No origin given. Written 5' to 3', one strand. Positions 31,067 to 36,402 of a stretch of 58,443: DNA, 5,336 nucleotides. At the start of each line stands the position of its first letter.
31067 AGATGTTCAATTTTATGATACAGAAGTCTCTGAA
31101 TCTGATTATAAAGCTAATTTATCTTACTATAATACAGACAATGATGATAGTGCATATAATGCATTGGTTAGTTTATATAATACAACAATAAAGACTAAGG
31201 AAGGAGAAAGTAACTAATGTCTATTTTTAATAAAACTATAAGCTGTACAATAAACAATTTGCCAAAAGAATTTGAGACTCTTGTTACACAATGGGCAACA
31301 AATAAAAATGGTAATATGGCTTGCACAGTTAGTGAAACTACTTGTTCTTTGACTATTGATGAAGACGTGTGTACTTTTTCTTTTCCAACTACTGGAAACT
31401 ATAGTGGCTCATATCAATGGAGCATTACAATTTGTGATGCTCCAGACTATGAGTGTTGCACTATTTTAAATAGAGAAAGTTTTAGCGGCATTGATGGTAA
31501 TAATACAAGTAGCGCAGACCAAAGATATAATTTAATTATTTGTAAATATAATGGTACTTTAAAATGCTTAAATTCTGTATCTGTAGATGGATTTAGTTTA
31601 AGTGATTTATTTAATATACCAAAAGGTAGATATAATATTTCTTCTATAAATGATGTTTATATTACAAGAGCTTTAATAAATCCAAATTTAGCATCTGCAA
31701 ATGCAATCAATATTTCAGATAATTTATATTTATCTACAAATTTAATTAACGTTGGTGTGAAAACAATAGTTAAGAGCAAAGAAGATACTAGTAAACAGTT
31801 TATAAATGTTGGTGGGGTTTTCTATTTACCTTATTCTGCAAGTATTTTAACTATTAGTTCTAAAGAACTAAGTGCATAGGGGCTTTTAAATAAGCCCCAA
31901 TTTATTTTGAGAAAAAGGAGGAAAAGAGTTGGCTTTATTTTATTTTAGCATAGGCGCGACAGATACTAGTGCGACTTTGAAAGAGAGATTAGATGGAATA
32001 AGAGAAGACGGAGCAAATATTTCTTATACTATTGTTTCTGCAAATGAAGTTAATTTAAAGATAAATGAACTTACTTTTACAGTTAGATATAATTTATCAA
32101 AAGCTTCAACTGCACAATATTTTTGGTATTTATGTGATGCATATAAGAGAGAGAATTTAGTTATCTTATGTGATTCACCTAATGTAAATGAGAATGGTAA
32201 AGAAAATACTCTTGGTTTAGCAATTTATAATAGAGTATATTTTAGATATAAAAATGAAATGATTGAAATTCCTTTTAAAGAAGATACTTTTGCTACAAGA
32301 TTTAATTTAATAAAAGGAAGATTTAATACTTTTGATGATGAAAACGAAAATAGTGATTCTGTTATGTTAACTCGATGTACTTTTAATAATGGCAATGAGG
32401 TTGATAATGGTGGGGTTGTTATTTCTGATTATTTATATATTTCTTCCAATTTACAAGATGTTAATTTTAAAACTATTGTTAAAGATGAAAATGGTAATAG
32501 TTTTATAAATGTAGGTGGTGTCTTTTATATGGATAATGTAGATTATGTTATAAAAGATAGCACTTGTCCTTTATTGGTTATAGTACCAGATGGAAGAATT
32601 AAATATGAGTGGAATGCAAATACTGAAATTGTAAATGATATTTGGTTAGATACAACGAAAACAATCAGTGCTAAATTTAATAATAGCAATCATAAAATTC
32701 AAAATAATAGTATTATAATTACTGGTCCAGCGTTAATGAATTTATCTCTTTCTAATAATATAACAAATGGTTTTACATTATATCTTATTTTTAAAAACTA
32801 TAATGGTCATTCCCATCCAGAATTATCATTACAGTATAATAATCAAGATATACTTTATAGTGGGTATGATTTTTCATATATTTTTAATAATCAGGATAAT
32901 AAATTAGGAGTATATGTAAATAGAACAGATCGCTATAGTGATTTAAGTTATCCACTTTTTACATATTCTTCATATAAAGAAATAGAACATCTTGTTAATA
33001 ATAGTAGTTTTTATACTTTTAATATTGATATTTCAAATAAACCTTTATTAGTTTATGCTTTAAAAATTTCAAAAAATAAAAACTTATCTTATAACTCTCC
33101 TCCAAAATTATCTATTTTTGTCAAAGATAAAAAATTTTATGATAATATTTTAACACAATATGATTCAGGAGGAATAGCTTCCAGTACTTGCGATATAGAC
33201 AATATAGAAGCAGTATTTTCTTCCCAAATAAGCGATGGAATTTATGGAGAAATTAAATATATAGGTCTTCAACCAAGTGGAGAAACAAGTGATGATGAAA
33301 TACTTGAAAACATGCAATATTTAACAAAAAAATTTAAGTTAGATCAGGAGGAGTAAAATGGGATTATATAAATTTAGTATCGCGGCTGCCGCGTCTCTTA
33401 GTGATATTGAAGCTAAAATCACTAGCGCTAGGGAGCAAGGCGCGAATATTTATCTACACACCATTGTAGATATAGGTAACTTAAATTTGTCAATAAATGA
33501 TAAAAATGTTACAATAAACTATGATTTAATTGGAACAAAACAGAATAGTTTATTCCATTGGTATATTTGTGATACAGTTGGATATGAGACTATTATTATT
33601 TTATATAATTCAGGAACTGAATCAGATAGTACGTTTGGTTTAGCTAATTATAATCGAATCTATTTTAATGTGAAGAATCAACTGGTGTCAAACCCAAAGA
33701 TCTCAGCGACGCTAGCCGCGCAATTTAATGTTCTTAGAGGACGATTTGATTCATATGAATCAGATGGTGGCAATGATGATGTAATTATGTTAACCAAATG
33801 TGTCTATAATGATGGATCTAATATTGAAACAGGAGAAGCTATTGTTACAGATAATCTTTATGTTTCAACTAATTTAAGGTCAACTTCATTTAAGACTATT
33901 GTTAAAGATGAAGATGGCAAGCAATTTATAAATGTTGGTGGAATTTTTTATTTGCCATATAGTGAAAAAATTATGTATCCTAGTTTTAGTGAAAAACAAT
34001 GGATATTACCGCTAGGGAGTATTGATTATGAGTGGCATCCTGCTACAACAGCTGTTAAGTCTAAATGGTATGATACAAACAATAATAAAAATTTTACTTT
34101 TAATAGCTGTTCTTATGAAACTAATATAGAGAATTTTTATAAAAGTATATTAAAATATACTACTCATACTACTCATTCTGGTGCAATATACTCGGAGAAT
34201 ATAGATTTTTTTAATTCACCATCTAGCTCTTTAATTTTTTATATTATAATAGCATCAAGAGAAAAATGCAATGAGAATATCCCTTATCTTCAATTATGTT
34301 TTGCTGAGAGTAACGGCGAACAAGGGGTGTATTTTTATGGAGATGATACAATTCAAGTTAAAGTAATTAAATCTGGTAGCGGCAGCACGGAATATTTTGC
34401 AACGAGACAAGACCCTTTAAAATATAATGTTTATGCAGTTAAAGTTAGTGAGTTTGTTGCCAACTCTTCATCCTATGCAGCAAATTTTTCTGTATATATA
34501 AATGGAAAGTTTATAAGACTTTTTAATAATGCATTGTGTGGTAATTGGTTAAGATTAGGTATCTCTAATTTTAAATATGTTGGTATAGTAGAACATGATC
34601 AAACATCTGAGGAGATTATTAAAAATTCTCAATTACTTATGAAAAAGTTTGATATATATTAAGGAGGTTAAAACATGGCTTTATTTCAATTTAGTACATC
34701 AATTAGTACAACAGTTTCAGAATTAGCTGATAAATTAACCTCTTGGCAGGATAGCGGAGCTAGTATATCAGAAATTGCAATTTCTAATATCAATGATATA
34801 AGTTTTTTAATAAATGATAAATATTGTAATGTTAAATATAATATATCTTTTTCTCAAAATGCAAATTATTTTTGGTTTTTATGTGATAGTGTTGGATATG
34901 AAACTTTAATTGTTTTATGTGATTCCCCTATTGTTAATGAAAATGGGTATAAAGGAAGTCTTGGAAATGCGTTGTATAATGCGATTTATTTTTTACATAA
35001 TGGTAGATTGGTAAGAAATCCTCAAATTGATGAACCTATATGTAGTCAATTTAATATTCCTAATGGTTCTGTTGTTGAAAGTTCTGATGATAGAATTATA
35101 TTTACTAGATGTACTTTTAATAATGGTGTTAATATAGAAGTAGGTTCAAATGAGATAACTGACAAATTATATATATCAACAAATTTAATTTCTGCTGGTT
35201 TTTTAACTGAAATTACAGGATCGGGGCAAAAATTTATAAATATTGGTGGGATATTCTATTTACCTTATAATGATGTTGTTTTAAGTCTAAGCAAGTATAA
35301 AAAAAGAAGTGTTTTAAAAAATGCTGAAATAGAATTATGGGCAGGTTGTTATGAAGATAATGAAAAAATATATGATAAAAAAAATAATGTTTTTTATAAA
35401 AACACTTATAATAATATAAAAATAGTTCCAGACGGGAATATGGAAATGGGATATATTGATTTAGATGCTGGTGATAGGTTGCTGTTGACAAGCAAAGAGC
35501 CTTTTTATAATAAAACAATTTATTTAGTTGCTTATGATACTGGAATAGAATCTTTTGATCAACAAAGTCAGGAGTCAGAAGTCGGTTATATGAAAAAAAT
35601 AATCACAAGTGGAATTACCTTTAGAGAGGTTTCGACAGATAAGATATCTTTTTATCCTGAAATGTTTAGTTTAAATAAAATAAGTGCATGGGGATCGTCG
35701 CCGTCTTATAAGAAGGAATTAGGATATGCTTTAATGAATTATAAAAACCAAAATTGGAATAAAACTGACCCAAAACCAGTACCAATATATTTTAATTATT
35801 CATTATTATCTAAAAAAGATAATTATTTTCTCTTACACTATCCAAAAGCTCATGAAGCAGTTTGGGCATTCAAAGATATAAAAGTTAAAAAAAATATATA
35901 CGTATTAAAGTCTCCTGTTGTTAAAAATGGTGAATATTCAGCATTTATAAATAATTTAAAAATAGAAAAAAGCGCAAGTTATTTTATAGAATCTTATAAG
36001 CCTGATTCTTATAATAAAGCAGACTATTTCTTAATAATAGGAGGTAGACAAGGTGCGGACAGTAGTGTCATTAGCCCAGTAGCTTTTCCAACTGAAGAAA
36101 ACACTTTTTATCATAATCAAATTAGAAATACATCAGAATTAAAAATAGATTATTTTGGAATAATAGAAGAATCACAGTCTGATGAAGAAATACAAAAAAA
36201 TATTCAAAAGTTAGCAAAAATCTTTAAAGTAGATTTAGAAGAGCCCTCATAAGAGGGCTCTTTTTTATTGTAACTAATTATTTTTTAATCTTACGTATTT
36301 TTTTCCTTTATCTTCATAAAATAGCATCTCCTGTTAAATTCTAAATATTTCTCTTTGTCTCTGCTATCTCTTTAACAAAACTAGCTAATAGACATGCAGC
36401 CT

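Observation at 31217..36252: Tandem array of four diversified receptor-binding-protein paralogs with a shared module and a conserved C-terminal tag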

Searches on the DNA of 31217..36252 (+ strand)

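Call 8: search_dna_similar(query=window:31217-36252:+, collection=phages, mode=distant)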
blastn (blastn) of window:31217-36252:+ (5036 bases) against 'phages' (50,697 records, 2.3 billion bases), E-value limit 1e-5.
No match.

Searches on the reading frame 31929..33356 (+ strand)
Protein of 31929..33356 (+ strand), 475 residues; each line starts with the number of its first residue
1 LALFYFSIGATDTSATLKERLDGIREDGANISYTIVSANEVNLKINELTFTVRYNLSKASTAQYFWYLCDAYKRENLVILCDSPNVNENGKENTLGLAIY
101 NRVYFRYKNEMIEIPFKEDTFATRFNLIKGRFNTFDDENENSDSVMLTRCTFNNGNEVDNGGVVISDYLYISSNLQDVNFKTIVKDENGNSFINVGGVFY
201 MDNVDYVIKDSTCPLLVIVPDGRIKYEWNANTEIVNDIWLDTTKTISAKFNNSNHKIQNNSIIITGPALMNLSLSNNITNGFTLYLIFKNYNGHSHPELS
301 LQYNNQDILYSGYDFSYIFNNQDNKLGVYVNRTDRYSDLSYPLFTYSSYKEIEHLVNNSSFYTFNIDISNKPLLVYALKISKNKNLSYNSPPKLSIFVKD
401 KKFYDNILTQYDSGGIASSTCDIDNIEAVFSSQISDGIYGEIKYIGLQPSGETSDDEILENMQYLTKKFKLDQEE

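Call 5: search_protein_families(library=pfam, proteins=[window:31929-33356:+], max_evalue=0.1)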
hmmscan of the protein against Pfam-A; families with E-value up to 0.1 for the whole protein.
window:31929-33356:+ (475 aa): 0 families

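Call 6: search_protein_families(library=phrogs, proteins=[window:31929-33356:+], max_evalue=0.01)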
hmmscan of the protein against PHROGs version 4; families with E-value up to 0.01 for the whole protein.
window:31929-33356:+ (475 aa): 0 families

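Call 27: find_homologous_proteins(query=A4, max_evalue=0.001)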
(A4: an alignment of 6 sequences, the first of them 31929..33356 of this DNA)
Query A4 (6 sequences) (475 aa, profile of the alignment): 100 proteins with E <= 0.001 among 8000 candidates.
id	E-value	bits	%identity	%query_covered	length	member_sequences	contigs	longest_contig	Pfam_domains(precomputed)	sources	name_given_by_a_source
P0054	6.7e-231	785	77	100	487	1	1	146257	-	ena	-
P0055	2.9e-222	757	94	100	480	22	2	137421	-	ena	-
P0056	4.8e-220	749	77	100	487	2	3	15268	-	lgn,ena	-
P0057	6.6e-220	749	51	100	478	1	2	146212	-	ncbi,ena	-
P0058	4.1e-219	746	91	100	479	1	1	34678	-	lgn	-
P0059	5.4e-219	746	76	100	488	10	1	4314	-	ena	-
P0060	1.8e-217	741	77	100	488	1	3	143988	-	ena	-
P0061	1.9e-217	741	89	100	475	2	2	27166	-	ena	-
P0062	1.3e-216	738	90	100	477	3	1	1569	-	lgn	-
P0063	1.3e-216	738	78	100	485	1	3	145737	-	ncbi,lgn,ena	-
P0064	5.3e-213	726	87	100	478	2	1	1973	-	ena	-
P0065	2.8e-210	717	76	100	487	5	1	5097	-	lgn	-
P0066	7.5e-207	706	75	100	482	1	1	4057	-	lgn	-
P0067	1.2e-206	705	79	100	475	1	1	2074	-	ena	-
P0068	1.3e-206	705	79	100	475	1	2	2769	-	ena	-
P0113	9.6e-169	580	47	99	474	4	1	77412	-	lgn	-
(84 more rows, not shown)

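Call 73: find_encoding_contigs(protein=P0113, flank=9000, max_places=2)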
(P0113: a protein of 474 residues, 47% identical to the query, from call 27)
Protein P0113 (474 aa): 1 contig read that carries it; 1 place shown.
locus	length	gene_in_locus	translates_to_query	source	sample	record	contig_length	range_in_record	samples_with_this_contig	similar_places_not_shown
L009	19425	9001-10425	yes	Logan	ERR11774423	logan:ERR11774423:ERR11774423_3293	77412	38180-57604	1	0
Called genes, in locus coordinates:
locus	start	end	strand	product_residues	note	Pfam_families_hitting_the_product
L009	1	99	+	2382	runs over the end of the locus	-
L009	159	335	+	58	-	-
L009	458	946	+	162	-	PF01814:Hemerythrin (weak)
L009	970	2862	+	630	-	-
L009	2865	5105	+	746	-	PF16467:DUF5048 (weak)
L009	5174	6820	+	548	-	-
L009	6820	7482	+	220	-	-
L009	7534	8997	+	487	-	-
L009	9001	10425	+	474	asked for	-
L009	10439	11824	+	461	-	-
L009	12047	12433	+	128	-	-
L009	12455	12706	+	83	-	-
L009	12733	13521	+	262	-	-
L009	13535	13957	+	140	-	-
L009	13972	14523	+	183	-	-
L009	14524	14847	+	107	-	-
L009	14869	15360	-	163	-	-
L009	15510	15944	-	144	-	PF00692:dUTPase, PF22769:DCD (weak)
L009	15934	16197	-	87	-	-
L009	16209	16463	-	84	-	-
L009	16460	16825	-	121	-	-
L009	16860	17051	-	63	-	-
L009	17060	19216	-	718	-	PF03477:ATP-cone, PF13597:NRDD, PF01228:Gly_radical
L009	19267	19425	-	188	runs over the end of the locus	PF00625:Guanylate_kin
